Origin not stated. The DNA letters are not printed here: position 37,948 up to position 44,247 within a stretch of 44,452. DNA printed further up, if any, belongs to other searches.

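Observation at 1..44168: Two-gene giant surface-protein locus (>14,600 codons) apparently driven by one promoter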

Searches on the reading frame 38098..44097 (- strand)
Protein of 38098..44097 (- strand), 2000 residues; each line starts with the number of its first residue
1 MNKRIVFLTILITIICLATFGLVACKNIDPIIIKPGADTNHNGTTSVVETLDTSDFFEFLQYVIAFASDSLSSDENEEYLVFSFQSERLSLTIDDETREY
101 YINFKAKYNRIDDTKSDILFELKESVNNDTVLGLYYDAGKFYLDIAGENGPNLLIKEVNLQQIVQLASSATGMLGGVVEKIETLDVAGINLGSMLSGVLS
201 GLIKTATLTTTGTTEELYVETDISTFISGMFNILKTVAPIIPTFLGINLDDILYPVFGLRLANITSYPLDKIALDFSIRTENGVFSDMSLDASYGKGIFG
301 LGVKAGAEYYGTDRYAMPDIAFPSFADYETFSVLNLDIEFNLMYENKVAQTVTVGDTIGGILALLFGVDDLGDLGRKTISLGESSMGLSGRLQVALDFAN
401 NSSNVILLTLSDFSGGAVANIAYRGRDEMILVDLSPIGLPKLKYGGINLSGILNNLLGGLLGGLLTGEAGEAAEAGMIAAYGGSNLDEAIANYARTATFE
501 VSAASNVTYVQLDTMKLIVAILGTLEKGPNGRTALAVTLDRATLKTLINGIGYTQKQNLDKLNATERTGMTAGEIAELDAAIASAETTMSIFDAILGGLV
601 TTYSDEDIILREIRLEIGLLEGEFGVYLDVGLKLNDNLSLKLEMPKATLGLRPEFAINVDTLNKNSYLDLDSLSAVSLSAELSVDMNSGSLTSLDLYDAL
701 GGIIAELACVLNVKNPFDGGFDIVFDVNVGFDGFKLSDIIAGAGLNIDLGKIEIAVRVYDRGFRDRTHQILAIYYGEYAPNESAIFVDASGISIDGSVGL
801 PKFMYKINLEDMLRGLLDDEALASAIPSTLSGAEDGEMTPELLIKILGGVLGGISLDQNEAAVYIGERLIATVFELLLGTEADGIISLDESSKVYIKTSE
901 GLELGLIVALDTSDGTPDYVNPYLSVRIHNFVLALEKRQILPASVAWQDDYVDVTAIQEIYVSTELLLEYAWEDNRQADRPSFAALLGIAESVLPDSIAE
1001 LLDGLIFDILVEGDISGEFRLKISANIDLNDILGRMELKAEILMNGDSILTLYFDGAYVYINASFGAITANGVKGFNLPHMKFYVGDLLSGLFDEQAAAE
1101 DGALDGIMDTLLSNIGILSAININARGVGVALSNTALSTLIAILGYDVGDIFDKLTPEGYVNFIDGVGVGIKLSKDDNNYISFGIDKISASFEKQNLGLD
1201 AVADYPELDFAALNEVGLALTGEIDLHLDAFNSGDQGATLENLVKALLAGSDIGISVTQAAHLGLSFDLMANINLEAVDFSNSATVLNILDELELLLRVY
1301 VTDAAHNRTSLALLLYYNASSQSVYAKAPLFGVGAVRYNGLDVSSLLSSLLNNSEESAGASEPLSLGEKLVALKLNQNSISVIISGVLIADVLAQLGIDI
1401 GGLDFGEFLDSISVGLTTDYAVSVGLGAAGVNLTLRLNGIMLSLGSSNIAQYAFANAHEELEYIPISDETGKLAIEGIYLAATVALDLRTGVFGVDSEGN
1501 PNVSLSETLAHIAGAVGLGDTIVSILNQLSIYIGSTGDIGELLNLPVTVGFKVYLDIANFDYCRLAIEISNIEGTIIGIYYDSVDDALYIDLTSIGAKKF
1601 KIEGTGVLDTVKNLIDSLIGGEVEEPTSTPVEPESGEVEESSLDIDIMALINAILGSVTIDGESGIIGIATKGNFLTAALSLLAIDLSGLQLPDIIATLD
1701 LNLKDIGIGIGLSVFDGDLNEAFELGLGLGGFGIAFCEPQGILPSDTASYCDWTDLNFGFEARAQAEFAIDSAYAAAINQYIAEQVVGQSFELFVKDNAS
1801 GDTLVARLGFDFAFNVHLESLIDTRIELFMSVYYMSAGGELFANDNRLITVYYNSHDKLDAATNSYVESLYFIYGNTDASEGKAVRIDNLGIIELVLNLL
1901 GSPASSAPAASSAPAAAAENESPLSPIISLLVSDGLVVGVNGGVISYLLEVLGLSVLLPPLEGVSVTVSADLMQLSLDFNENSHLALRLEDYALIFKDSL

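Call 16: find_homologous_proteins(query=window:38098-44097:-, max_evalue=0.00001)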
Query window:38098-44097:- (2000 aa): 1 proteins with E <= 0.00001 among 8000 candidates.
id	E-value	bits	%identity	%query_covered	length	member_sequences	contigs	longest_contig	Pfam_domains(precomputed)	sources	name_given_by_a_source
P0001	0.0e+0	2828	65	100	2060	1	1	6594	-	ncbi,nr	ncbi:MAG: hypothetical protein EOM87_03160, partial [Clostridia bacterium]|nr:hypothetical protein [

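Call 25: find_related_loci(query=window:38098-44097:-, collection=genome_contigs, flank=10000)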
Query window:38098-44097:- (2000 aa) in genome_contigs; peptide patterns used: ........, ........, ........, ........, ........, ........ (x = any residue, [..] = any of these).
36 stretches matched a pattern, but none encodes a relative of the query by tblastn (E <= 1e-3).

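Call 26: find_related_loci(query=window:38098-44097:-, collection=viral_contigs, flank=10000)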
Query window:38098-44097:- (2000 aa) in viral_contigs; peptide patterns used: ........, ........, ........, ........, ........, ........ (x = any residue, [..] = any of these).
1 stretches matched a pattern, but none encodes a relative of the query by tblastn (E <= 1e-3).

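Call 27: find_related_loci(query=window:38098-44097:-, collection=metagenome_contigs, flank=10000)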
Query window:38098-44097:- (2000 aa) in metagenome_contigs; peptide patterns used: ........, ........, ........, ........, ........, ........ (x = any residue, [..] = any of these).
106 stretches matched a pattern, but none encodes a relative of the query by tblastn (E <= 1e-3).

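Call 40: find_encoding_contigs(protein=P0001, flank=10000)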
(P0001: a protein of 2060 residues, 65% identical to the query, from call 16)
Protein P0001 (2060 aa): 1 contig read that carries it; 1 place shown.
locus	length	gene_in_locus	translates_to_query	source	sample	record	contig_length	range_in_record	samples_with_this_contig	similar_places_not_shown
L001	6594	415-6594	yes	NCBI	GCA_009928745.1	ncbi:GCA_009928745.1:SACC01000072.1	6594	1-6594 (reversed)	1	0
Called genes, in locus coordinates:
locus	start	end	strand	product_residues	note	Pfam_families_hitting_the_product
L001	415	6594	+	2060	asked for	?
